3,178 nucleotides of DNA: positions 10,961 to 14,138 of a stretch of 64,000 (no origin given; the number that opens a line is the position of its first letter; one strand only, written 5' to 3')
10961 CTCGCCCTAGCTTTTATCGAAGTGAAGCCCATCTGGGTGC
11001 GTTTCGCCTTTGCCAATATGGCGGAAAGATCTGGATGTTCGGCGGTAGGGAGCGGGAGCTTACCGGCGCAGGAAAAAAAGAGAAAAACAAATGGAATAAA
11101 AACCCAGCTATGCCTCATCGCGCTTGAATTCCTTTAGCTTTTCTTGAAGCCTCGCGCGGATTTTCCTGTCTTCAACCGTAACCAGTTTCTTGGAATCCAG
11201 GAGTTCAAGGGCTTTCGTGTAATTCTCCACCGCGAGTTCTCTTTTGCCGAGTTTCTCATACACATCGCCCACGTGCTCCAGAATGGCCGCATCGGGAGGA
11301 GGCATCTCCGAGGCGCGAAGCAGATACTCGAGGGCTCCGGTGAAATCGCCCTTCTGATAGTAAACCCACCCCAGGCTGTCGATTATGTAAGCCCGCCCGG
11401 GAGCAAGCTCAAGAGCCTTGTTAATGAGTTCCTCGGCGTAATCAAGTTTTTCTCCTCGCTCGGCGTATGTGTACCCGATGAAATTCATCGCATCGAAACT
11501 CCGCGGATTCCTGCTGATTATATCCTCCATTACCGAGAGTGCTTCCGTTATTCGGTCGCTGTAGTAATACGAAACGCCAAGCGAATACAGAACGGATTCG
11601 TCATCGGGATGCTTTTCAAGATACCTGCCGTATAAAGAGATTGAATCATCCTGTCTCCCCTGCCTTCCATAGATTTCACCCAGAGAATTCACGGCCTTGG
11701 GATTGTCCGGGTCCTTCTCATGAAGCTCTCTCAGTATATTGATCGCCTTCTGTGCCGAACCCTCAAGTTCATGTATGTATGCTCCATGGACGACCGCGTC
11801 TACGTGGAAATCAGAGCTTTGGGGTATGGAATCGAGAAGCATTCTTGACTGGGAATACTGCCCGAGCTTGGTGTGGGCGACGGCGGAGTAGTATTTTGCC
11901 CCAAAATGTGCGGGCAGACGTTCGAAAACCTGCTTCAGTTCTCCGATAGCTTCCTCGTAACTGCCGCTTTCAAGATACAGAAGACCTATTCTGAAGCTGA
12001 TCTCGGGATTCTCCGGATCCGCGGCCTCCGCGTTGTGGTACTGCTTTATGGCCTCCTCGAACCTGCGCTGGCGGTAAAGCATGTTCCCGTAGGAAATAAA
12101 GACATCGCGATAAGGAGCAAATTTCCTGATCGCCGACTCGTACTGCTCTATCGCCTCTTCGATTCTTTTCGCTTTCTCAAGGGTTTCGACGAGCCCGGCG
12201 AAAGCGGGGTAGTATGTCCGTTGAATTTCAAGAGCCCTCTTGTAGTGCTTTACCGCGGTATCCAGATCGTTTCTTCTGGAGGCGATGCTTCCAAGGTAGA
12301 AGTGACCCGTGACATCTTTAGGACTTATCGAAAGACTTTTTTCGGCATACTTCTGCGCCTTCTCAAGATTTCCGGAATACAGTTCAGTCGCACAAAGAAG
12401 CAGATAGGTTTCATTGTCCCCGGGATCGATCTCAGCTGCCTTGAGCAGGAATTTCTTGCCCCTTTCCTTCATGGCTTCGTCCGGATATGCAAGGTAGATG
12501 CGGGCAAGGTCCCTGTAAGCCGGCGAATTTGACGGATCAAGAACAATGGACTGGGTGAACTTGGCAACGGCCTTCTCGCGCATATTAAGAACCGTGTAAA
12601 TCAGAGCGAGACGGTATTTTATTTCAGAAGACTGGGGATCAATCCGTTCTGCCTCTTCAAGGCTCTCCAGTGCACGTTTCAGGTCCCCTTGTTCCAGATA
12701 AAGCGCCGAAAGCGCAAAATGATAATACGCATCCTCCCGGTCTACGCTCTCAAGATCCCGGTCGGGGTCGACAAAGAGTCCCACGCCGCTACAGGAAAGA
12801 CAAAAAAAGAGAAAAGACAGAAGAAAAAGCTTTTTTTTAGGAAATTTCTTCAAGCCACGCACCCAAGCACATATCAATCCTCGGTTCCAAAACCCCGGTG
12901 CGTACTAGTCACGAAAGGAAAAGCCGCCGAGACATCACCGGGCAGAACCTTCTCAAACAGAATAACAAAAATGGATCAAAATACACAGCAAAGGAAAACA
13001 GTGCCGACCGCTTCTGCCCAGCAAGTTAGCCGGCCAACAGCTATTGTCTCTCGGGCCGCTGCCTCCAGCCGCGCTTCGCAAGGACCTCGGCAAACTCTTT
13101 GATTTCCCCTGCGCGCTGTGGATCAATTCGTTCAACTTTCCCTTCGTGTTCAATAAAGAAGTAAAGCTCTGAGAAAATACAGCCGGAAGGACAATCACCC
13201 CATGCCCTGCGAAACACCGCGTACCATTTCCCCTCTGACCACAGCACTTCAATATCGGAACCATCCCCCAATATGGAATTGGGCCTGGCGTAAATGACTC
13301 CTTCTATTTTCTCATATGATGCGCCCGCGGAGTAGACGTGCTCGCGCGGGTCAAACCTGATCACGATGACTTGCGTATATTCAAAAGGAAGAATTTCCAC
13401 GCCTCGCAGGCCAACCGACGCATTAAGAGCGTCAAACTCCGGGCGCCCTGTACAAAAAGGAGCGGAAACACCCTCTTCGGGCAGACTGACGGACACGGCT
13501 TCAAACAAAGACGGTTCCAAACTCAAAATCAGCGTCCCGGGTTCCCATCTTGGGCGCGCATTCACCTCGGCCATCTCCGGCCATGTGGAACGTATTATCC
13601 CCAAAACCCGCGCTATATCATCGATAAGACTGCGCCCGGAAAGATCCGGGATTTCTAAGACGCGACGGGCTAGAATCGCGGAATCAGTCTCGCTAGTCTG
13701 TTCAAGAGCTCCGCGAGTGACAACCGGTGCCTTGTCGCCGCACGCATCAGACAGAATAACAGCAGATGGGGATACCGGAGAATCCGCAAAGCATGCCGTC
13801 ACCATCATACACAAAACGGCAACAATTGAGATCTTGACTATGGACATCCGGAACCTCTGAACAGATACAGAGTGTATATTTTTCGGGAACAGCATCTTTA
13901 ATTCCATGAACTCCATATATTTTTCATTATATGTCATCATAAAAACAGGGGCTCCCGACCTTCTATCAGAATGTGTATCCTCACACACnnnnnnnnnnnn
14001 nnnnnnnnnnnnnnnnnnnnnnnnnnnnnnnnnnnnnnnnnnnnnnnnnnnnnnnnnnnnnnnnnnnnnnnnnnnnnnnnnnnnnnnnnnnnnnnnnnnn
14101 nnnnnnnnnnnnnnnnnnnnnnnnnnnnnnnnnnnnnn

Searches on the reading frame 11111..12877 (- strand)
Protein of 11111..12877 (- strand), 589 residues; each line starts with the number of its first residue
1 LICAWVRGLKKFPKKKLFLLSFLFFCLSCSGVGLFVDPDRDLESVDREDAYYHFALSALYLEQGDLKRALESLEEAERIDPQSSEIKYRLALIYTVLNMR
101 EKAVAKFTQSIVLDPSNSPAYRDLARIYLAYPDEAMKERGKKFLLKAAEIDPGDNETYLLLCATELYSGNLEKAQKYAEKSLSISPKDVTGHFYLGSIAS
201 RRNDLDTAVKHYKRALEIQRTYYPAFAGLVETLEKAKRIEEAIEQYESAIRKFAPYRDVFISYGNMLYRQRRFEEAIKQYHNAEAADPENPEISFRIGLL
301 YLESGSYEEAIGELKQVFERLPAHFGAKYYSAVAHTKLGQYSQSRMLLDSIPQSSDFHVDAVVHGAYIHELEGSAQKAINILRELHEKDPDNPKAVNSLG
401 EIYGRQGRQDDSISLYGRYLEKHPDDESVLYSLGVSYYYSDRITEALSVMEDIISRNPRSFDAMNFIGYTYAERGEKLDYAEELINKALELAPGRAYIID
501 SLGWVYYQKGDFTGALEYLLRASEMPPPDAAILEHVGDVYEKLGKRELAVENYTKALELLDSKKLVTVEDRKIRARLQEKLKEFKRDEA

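Call 7: search_protein_families(library=pfam, proteins=[window:11111-12877:-])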
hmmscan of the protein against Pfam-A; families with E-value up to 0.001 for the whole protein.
window:11111-12877:- (589 aa): 35 families (the best 25 are shown)
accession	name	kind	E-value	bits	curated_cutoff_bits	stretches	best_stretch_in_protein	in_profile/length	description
PF07719.23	TPR_2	-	1.6e-52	171.7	27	2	50-82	1-33/34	Tetratricopeptide repeat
PF14559.12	TPR_19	-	6.3e-47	158.2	25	5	268-316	2-50/68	Tetratricopeptide repeat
PF13432.12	TPR_16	-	2.6e-45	152.9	32.7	3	267-313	7-52/65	Tetratricopeptide repeat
PF00515.34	TPR_1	-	4.5e-42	140.6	27.8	1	191-222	3-34/34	Tetratricopeptide repeat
PF13428.12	TPR_14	-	2.3e-41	136.4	23.5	1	54-92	5-43/44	Tetratricopeptide repeat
PF13414.12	TPR_11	-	3.1e-38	129.7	26.8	3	264-305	1-42/42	TPR repeat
PF13431.12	TPR_17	-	6.7e-37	123.1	24.4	0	178-209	2-33/34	Tetratricopeptide repeat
PF13181.12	TPR_8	-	1.2e-35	119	25.7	0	534-559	5-30/34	Tetratricopeptide repeat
PF13424.12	TPR_12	-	1.6e-33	115.2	30.1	3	157-220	5-76/77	Tetratricopeptide repeat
PF12895.13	ANAPC3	-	4.5e-27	94.6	27.2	1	270-349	2-80/82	Anaphase-promoting complex, cyclosome, subunit 3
PF13174.12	TPR_6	-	4.2e-26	90.2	26.3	0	399-425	6-32/33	Tetratricopeptide repeat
PF23914.1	TPR_CcmH_CycH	-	9.8e-26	90.9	42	2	90-184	56-150/158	Cytochrome c-type biogenesis protein H TPR domain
PF13176.12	TPR_7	-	3.6e-22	76.9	27.9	0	500-529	3-34/36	Tetratricopeptide repeat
PF25063.1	ARM_TT21_C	-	5.1e-17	62.9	35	0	155-244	95-185/209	Tetratricopeptide repeat protein 21 C-terminal ARM domain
PF20308.4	TPR-S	-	3e-16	60.3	27.6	0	199-225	69-95/102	Tetratricopeptide Repeats-Sensor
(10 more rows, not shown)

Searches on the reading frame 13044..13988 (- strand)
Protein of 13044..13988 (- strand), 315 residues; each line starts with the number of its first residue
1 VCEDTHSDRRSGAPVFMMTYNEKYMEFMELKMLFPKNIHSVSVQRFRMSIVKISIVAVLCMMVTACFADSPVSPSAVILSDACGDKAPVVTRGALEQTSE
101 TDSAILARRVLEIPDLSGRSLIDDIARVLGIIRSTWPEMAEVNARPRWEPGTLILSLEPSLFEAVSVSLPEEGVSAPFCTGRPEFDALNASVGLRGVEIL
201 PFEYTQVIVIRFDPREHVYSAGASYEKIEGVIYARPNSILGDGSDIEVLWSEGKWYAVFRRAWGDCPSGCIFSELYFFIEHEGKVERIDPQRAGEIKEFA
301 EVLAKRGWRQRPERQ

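Call 7: search_protein_families(library=pfam, proteins=[window:13044-13988:-])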
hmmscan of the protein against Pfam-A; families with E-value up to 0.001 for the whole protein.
window:13044-13988:- (315 aa): 0 families

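Call 12: find_homologous_proteins(query=window:13044-13949:-)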
Query window:13044-13949:- (302 aa): 69 proteins with E <= 0.001 among 1188 candidates.
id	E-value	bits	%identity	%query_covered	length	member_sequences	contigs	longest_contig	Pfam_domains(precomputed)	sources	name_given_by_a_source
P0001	4.1e-197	671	100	99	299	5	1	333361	-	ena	-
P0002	1.1e-168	578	88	96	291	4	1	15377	-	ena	-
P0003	8.7e-161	552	85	96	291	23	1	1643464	-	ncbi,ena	-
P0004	1.0e-153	529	88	88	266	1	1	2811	-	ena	-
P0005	5.9e-151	520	81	96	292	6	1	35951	-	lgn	-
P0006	1.4e-146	505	81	90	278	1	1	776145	-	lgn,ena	-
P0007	2.2e-144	498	83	88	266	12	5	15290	-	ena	-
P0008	8.0e-144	496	83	88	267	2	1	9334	-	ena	-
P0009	7.6e-141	487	80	88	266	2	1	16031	-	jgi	jgi:hypothetical protein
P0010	1.7e-140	486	80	88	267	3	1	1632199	-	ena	-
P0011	2.8e-140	485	80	88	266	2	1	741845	-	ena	-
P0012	4.2e-140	484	81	88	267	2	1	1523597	-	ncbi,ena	-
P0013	7.5e-140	483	81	88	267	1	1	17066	-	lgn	-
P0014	8.3e-140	483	81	88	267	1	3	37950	-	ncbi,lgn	-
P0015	3.3e-139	481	80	88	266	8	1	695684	-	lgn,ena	-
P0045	1.4e-107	378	63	93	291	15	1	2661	-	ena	-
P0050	1.7e-94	335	90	53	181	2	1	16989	-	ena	-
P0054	7.6e-59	217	47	74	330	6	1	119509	-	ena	-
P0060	5.5e-45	172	45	70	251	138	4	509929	PF22148.2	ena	-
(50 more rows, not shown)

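Call 21: find_encoding_contigs(protein=P0002, flank=2500, max_places=4)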
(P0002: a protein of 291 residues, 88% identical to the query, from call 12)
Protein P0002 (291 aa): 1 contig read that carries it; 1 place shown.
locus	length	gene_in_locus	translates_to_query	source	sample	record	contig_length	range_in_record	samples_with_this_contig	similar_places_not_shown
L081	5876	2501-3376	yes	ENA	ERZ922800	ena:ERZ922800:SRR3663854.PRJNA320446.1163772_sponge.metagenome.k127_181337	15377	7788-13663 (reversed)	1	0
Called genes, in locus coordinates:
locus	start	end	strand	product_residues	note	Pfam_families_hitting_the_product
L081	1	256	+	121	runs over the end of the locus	-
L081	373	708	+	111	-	-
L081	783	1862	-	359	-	PF04055:Radical_SAM, PF19288:CofH_C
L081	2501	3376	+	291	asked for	-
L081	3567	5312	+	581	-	-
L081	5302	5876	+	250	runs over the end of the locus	-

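Call 22: find_encoding_contigs(protein=P0005, flank=2500, max_places=4)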
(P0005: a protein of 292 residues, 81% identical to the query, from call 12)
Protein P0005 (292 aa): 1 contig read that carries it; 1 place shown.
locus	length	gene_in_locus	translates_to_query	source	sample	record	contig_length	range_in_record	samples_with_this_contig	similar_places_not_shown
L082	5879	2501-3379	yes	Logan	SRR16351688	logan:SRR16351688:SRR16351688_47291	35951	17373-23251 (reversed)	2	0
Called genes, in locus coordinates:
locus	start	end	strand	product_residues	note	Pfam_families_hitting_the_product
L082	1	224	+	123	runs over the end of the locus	-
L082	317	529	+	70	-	-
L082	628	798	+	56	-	-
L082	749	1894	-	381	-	PF04055:Radical_SAM, PF19288:CofH_C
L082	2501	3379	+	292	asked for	-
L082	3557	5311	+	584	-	-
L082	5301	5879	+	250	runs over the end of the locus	-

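Call 23: find_encoding_contigs(protein=P0006, flank=2500, max_places=4)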
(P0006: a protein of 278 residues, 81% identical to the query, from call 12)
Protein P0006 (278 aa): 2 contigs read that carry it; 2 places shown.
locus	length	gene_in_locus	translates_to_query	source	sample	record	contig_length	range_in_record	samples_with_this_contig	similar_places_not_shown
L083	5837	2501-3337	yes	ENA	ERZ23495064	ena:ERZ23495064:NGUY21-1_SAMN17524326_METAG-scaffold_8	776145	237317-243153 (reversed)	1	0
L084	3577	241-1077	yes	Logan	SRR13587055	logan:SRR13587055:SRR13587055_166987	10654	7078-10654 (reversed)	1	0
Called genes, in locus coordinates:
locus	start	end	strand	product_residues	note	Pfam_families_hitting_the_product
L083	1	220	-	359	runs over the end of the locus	PF04055:Radical_SAM, PF19288:CofH_C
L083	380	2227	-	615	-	PF05345:He_PIG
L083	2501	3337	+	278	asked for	-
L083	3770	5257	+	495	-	-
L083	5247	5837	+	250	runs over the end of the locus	-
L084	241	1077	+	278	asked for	-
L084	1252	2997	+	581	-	-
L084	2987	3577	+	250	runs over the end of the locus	-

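Call 24: find_encoding_contigs(protein=P0045, flank=2500, max_places=4)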
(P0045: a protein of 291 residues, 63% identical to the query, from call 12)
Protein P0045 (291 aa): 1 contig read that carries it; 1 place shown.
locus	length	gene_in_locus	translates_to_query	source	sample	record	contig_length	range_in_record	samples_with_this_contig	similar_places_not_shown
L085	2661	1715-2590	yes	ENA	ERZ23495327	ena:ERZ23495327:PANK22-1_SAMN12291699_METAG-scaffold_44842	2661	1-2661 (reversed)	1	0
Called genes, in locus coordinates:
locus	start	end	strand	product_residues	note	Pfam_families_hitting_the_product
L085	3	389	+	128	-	?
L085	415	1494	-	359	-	PF04055:Radical_SAM, PF19288:CofH_C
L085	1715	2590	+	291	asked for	-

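Call 28: search_protein_families(library=pfam, proteins=[window:13044-13949:-, P0060, P0054], max_evalue=1)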
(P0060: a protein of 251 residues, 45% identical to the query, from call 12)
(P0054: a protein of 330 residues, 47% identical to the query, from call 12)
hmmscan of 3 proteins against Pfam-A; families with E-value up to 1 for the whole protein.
window:13044-13949:- (302 aa): 1 family
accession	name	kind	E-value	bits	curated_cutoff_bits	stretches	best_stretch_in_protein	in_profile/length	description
PF22148.1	Fervidolysin_NPro-like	-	0.12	13.2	21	1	176-224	35-81/81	Fervidolysin N-terminal prodomain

P0060 (251 aa): 2 families
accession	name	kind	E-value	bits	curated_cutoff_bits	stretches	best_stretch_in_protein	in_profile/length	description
PF22148.1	Fervidolysin_NPro-like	-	3.3e-06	27.8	21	1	127-179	29-81/81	Fervidolysin N-terminal prodomain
PF07290.17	YqiJ_OB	-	0.11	13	25.4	0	221-242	8-29/64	Inner membrane protein YqiJ, OB-fold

P0054 (330 aa): 2 families
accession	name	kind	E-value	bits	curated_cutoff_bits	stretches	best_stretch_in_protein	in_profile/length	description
PF22148.1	Fervidolysin_NPro-like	-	0.17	12.7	21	1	154-206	29-81/81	Fervidolysin N-terminal prodomain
PF24886.1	DUF7740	-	0.49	11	28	1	24-44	7-27/65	Domain of unknown function (DUF7740)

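Call 33: find_encoding_contigs(protein=P0004, flank=1500, max_places=4)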
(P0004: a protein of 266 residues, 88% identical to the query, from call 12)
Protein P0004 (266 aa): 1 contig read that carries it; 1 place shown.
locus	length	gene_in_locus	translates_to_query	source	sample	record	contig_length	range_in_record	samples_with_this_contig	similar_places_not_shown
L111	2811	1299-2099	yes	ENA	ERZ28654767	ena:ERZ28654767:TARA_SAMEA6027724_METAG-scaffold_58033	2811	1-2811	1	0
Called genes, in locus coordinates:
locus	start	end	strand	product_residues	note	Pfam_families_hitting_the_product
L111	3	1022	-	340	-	?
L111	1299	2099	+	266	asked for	-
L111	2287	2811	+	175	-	?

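Call 34: find_encoding_contigs(protein=P0050, flank=1500, max_places=4)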
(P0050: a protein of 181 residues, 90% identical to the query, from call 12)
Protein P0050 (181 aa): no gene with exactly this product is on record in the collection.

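Call 35: find_encoding_contigs(protein=P0007, flank=1500, max_places=6)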
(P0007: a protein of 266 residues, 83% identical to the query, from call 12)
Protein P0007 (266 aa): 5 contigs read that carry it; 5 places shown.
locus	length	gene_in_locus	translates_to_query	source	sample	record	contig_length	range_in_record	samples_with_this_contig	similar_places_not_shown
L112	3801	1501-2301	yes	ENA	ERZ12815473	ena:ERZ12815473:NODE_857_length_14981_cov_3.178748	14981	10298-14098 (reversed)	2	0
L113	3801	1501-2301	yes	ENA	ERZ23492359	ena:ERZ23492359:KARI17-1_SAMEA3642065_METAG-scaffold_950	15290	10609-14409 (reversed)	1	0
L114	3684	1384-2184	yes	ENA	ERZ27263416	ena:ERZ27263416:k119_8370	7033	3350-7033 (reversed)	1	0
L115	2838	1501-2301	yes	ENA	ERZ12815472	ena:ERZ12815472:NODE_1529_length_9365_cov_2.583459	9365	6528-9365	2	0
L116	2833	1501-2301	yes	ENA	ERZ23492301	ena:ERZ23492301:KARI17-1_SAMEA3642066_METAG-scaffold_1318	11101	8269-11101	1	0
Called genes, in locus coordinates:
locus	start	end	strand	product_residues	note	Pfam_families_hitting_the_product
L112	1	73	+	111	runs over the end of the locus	-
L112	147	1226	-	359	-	PF04055:Radical_SAM, PF19288:CofH_C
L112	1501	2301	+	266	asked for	-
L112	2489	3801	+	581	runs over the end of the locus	-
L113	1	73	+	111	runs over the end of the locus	-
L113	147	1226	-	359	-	PF04055:Radical_SAM, PF19288:CofH_C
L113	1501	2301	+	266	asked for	-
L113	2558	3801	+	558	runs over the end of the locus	-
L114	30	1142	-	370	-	PF04055:Radical_SAM, PF19288:CofH_C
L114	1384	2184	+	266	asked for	-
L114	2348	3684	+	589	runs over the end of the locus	-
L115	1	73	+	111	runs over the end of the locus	-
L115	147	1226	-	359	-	PF04055:Radical_SAM, PF19288:CofH_C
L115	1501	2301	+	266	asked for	-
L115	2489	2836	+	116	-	?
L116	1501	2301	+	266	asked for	-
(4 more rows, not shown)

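Call 36: find_encoding_contigs(protein=P0008, flank=1500, max_places=4)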
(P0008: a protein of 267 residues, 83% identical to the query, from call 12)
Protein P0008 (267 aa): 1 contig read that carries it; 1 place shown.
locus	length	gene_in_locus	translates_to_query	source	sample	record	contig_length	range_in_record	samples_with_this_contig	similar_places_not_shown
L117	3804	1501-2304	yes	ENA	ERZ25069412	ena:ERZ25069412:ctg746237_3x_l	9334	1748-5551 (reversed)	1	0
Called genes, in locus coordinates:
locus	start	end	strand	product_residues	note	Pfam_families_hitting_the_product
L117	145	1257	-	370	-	PF04055:Radical_SAM, PF19288:CofH_C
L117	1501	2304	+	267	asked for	-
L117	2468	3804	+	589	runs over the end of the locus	-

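Call 63: find_encoding_contigs(protein=P0001, flank=1000, max_places=3)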
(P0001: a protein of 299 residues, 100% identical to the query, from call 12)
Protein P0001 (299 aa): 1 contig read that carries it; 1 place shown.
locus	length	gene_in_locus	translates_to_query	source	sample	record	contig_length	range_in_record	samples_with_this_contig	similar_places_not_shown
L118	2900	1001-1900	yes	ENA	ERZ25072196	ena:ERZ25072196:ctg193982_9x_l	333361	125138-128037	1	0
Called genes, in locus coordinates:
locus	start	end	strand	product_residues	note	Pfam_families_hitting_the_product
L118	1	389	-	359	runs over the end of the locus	PF04055:Radical_SAM, PF19288:CofH_C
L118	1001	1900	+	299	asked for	-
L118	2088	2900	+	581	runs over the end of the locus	-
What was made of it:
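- Tried and rejected: L111-L117, L085 and L083 are empty or different (calls 21-24, 33-36, 63).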
